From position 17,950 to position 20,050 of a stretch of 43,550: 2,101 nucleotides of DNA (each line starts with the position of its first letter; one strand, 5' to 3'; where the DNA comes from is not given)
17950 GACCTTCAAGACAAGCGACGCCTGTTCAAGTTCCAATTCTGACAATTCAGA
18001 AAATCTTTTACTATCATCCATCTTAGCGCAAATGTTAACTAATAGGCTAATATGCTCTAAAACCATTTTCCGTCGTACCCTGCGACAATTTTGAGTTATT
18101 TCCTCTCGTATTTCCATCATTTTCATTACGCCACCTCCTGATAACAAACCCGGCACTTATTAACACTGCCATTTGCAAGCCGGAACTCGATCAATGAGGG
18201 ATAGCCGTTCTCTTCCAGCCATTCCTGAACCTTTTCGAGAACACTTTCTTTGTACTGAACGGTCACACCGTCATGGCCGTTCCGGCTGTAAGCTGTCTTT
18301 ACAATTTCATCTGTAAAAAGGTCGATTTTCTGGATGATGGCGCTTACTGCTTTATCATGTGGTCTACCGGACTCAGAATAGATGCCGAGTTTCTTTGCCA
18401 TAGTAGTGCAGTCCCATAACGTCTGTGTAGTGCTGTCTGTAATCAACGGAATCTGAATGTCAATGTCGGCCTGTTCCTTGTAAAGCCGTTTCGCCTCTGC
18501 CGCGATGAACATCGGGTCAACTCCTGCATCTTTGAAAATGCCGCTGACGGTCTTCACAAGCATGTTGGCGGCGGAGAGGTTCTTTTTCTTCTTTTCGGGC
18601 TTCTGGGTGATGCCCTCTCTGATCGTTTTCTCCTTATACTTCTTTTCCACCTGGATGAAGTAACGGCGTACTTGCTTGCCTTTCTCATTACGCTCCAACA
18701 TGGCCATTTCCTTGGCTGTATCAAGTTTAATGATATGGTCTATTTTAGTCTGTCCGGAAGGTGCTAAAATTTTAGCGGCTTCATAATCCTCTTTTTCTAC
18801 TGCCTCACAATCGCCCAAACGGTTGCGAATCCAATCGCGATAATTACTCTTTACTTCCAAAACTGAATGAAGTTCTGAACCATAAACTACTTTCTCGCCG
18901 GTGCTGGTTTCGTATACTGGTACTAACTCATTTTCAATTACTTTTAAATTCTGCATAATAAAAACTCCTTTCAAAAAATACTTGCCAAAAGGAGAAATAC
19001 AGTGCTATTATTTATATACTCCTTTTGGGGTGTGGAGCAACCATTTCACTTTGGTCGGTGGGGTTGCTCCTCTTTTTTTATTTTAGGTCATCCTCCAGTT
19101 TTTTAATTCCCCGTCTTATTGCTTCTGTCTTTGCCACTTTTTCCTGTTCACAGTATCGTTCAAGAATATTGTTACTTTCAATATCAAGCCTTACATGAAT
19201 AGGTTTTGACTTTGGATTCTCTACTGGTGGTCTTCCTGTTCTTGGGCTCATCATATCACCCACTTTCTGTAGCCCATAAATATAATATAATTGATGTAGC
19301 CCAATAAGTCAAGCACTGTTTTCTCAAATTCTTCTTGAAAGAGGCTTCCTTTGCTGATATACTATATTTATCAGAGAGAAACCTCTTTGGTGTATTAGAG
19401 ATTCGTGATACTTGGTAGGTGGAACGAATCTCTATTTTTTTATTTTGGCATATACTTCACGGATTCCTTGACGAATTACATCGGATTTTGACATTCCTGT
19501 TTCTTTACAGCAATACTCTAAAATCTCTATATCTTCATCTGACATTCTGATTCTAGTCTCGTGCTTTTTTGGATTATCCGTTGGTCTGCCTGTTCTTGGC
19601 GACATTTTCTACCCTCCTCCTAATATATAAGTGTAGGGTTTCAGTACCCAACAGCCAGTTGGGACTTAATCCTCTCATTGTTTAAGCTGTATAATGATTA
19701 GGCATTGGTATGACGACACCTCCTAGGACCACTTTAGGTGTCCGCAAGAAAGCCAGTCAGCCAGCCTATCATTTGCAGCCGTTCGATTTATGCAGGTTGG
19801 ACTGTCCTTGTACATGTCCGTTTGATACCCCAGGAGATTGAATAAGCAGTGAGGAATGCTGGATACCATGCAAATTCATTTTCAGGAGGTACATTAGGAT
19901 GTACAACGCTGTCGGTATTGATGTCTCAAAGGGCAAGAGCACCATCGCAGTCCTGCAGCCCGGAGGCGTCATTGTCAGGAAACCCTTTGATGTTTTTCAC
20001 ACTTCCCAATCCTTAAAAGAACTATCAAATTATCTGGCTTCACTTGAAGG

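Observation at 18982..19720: Tandem duplicated units: RHH/AT-hook mini-repressor gene plus a convergent promoter-hairpin-terminator sRNA overlapping its stop codon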

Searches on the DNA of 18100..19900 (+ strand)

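Call 12: search_dna_similar(query=window:18100-19720:+, collection=phages, mode=distant, max_rows=30)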
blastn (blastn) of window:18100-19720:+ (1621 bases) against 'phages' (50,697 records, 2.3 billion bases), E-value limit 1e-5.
Records with a match: 124; places in all: 124; records where one place covers at least 80% of the query: 0.
Best place of each record, by identity: 95-99% 1; 80-90% 7; 60-80% 116.
By first word of the organism name: Streptococcus 61; Escherichia 29; Ruminococcus 6; Riemerella 5; Bacteriophage 4; Stx 4; Stx2-converting 4; Enterobacteria 3; Stx2a-converting 2; Clostridium 2; and 4 more.
By host as written in the record: - 14; [Ruminococcus] gnavus ATCC 29149 6; Streptococcus thermophilus 6; Escherichia coli O157:H7 Morioka V526 4; Escherichia coli O157:H7 str. Min27 2; Escherichia coli O157:H7 strain 981795 2; Streptococcus pneumoniae isolate DCC1738 2; Clostridium difficile 2; and 72 more.
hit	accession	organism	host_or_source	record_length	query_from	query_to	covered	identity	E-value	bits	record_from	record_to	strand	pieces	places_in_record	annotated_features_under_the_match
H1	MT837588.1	Bacteriophage sp.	human fecal samples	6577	521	874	22%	71.0%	1e-33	151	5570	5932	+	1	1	record has no annotation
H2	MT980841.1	Ruminococcus phage phiRM10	[Ruminococcus] gnavus ATCC 29149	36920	535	848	19%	75.6%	1e-53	218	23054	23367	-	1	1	gp29: DNA-binding anti-repressor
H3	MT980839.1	Ruminococcus phage phiRgPS_6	[Ruminococcus] gnavus ATCC 29149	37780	535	848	19%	74.7%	7e-50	205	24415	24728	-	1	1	gp29: DNA-binding anti-repressor | gp28: hypothetical protein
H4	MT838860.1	Bacteriophage sp.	human fecal samples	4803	535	848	19%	72.9%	2e-43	183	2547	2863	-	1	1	record has no annotation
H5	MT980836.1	Ruminococcus phage phiRg507T2_2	[Ruminococcus] gnavus ATCC 29149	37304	535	848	19%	72.9%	2e-43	183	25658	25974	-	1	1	gp30: DNA-binding anti-repressor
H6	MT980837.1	Ruminococcus phage phiRg507T2_3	[Ruminococcus] gnavus ATCC 29149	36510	535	848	19%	72.9%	2e-43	183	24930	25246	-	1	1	gp30: DNA-binding anti-repressor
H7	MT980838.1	Ruminococcus phage phiRg519T2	[Ruminococcus] gnavus ATCC 29149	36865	535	848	19%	70.7%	5e-33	150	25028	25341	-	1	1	gp29: DNA-binding anti-repressor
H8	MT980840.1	Ruminococcus phage phiRgIBDN1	[Ruminococcus] gnavus ATCC 29149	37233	535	848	19%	70.7%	5e-33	150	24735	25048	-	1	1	gp28: antirepressor protein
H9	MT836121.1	Bacteriophage sp.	human fecal samples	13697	1514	1621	7%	98.1%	2e-44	187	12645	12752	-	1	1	record has no annotation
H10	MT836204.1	Bacteriophage sp.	human fecal samples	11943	1515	1615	6%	83.3%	2e-19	104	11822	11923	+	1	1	record has no annotation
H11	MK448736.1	Streptococcus phage Javan35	Streptococcus agalactiae ERR126788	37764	544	658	7%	72.2%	2e-6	61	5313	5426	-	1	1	antirepressor protein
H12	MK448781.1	Streptococcus phage Javan5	Streptococcus agalactiae 2603V_R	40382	544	658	7%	72.2%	2e-6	61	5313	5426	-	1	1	antirepressor protein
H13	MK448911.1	Streptococcus phage Javan34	Streptococcus agalactiae ERR126775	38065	544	658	7%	72.2%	2e-6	61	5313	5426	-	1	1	antirepressor protein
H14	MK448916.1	Streptococcus phage Javan36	Streptococcus agalactiae ERR126795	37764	544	658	7%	72.2%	2e-6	61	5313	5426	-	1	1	antirepressor protein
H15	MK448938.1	Streptococcus phage Javan44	Streptococcus agalactiae GB-PW-094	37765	544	658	7%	72.2%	2e-6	61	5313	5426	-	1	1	antirepressor protein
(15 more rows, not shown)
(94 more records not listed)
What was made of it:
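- Tried and rejected: Nucleotide search against phages (call 12).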

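Call 14: get_annotated_region(hit=H2, flank=2500)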
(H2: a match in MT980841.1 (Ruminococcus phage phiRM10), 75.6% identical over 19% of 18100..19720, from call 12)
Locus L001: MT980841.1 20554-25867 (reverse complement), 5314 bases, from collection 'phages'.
description: Ruminococcus phage phiRM10, complete genome.
organism: Ruminococcus phage phiRM10 (NCBI taxid 2772516)
taxonomy: Viruses; Duplodnaviria; Heunggongvirae; Uroviricota; Caudoviricetes
host: [Ruminococcus] gnavus ATCC 29149; source: bovine feces; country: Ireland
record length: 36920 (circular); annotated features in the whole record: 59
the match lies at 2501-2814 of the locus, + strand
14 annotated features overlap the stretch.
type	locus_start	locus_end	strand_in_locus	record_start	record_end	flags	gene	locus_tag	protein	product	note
CDS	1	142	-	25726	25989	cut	gp35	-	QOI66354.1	hypothetical protein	-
CDS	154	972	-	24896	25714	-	gp34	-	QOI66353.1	hypothetical protein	hypothetical protein Sfi19p28 [Streptococcus virus Sfi19]/putative acyltransferase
CDS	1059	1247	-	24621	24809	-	gp33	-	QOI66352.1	transmembrane domain containing protein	-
CDS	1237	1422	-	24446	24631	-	gp32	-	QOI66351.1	hypothetical protein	-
CDS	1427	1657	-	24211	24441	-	gp31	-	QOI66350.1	regulatory protein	Regulatory phage protein cox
CDS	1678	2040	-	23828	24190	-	gp30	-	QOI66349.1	coiled coil segment-containing protein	-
CDS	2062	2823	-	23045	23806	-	gp29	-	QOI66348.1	DNA-binding anti-repressor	DNA-binding anti-repressor [Paenibacillus phage Vegas]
CDS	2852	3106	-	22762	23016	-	gp28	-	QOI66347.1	hypothetical protein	-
CDS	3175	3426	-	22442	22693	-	gp27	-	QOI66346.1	hypothetical protein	-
CDS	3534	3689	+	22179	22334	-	gp26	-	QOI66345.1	hypothetical protein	-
CDS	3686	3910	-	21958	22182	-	gp25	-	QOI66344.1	hypothetical protein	-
CDS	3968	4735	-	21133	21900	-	gp24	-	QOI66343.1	antirepressor protein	Phage_pRha/antirepressor protein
CDS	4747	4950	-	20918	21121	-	gp23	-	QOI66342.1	repressor protein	repressor protein, HTH cro/C1 type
CDS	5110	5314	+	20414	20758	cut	gp22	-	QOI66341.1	transcriptional regulator, HTH cro/C1 type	-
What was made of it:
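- Tried and rejected: The Ruminococcus gnavus phages that share the ant gene lack the RHH cassette (call 14).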

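Call 15: get_annotated_region(hit=H9, flank=3000)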
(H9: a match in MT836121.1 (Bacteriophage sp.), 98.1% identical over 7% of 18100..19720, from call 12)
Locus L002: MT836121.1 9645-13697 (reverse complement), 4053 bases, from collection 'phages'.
description: UNVERIFIED: Bacteriophage sp. clone scaffold_1458 genomic sequence.
organism: Bacteriophage sp. (NCBI taxid 38018)
taxonomy: Viruses
host: -; source: human fecal samples; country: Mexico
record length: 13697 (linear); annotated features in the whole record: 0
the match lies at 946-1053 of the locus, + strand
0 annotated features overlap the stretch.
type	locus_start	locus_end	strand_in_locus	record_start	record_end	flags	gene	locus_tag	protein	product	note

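Call 22: search_rna_families(source=window, start=18900, end=19900, threshold=evalue, max_evalue=10, show_alignments=2)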
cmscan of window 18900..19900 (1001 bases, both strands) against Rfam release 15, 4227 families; matches with E-value up to 10: 13.
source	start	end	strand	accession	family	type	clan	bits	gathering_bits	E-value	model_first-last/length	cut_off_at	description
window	19359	19449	+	RF00242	ctRNA_pT181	Gene; antisense;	-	39.7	56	0.00078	1-94/94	no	ctRNA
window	18982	19087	+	RF00242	ctRNA_pT181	Gene; antisense;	-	27.1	56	0.33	1-94/94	no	ctRNA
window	19050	19096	-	RF01829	sR6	Gene; snRNA; snoRNA; CD-box;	-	23.6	60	0.47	1-53/53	no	sR6 snoRNA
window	19031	19077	+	RF04344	Plastid-psbA-3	Cis-reg;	CL00153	18.8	48.4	1.9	1-57/57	no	Plastid-psbA-3 3UTR RNA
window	18908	18997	-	RF00536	snoMe28S-Cm3227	Gene; snRNA; snoRNA; CD-box;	-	18.8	43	8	1-82/82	no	Small nucleolar RNA Me28S-Cm3227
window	19638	19674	+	RF01321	CRISPR-DR8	Gene; CRISPR;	-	18.6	39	0.54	1-37/37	no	CRISPR RNA direct repeat element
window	18984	19079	+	RF04177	BTnc201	Gene; sRNA;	-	17.3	105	4.1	1-99/99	no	Bacteroides sRNA BTnc201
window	19210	19334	-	RF01932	bxd_4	Gene; lncRNA;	-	16.6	40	2.9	1-106/106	no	Bithoraxoid conserved region 4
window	19353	19441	+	RF00115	McaS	Gene; sRNA;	CL00106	16.5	42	5.2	1-96/96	no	McaS/IsrA RNA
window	19338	19390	+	RF04048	mir-7927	Gene; miRNA;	-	16.4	75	3.5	1-56/56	no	mir-7927 microRNA precursor family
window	19705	19765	+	RF00151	SNORD58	Gene; snRNA; snoRNA; CD-box;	CL00064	15.3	42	5.3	1-65/65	no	Small nucleolar RNA SNORD58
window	19876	19897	-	RF01977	HOTAIRM1_3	Gene; lncRNA;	-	11.8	37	5.3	37-59/59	no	HOX antisense intergenic RNA myeloid 1 conserved region 3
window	19231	19258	-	RF00277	SNORD49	Gene; snRNA; snoRNA; CD-box;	CL00062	11.5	37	8.2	1-71/71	no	Small nucleolar RNA SNORD49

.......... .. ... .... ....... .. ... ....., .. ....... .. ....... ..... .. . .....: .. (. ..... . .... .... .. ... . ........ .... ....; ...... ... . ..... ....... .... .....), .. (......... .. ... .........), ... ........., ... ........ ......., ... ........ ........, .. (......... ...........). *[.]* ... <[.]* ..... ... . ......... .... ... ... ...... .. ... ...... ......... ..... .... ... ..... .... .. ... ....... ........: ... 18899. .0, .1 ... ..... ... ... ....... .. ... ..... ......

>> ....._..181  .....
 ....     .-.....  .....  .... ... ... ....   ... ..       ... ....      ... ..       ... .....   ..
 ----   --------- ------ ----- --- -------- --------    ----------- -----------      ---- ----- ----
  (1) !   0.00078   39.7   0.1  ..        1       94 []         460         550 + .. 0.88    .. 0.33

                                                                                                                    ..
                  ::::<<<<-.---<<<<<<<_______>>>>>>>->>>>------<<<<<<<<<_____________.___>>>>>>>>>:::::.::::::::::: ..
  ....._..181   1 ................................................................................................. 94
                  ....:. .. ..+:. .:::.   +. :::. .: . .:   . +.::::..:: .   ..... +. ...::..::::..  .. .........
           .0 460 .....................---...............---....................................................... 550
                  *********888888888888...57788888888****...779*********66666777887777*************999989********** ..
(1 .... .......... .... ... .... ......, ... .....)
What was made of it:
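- On Rfam RF00242 ctRNA_pT181: Unit a scores 39.7 bits (E=7.8e-4) and unit b 27.1 bits (E=0.33) (call 22). Both units align to the model over its full length (call 22).
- On P22 immI (arc-sar-ant): sar is not among the matches at E<=10 in 18900-19900 (call 22).
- Closest known: Salmonella phage P22 immunity I region. Different: There is no sequence or structure match to Rfam sar at E<=10 (call 22).
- Both window units hit Rfam ctRNA_pT181 over its full length (39.7 and 27.1 bits), and no other antisense-RNA family appears in that scan (call 22).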

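Call 24: search_rna_families(sources=[L003, L004, L005, L007, L008, L012, L013, L017, L019, L028, L029, L053, L073], threshold=evalue, max_evalue=1, show_alignments=3)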
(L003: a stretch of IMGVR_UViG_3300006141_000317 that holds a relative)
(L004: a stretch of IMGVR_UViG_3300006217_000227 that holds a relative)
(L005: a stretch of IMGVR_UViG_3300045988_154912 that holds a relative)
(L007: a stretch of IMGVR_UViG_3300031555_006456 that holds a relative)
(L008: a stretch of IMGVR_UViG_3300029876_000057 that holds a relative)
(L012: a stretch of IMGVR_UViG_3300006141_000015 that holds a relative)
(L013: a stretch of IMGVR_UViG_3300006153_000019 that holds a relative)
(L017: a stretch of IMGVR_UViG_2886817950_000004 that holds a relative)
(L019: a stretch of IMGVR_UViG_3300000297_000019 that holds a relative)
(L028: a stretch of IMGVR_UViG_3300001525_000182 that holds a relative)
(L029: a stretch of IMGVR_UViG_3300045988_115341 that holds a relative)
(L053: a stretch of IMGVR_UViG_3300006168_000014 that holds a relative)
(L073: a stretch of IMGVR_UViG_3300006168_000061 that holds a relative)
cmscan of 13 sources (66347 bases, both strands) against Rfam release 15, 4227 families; matches with E-value up to 1: 3.
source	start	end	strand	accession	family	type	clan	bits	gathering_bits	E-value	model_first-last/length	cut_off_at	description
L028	2272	2367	+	RF02924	skipping-rope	Gene; sRNA;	-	56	36.7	1.1e-10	1-80/80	no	skipping-rope RNA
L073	2439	2496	+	RF00934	mir-463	Gene; miRNA;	-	28.9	70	0.13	1-66/66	no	mir-463 microRNA precursor family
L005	4850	4898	+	RF01139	sR2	Gene; snRNA; snoRNA; CD-box;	-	25.6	42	0.15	1-57/57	no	Small nucleolar RNA sR2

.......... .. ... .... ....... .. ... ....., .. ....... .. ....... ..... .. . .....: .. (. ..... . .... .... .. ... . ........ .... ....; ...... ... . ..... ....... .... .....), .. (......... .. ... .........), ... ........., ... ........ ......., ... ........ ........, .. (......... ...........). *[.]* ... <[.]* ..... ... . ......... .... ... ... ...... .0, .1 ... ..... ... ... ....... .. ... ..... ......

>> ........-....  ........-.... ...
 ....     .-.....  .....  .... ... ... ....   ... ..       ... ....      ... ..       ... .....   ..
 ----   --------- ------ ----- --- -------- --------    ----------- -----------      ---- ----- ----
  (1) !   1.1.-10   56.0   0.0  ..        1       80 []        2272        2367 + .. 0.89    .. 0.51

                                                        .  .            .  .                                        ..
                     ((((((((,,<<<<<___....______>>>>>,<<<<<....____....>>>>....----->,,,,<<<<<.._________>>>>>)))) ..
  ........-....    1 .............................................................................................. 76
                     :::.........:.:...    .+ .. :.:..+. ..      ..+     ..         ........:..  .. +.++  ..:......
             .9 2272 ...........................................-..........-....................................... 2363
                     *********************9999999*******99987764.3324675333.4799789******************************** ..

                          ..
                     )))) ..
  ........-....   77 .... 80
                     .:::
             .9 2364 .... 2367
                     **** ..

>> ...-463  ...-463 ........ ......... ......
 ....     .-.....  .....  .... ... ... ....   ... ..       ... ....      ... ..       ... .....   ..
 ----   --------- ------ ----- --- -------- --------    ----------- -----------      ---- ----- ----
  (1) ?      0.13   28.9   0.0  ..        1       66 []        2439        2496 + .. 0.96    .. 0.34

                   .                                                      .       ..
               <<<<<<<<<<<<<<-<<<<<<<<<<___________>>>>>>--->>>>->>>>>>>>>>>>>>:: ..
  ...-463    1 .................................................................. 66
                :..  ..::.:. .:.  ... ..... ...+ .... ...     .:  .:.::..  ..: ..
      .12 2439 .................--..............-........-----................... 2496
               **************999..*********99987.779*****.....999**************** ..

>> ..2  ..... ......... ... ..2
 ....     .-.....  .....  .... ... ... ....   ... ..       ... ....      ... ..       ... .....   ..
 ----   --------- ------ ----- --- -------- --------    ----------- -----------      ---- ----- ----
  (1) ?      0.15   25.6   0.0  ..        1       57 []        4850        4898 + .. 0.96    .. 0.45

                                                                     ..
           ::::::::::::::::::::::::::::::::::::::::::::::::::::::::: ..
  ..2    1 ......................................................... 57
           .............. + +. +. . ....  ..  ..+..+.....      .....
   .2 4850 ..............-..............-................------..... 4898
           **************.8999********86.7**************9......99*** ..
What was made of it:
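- On Rfam RF00242 ctRNA_pT181: None of 13 relatives scored at E<=1 (call 24).
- It was not recovered in 13 relatives at E<=1 in a 66-kb scan (call 24).
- Tried and rejected: Rfam E-value scan of 13 relatives (call 24).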
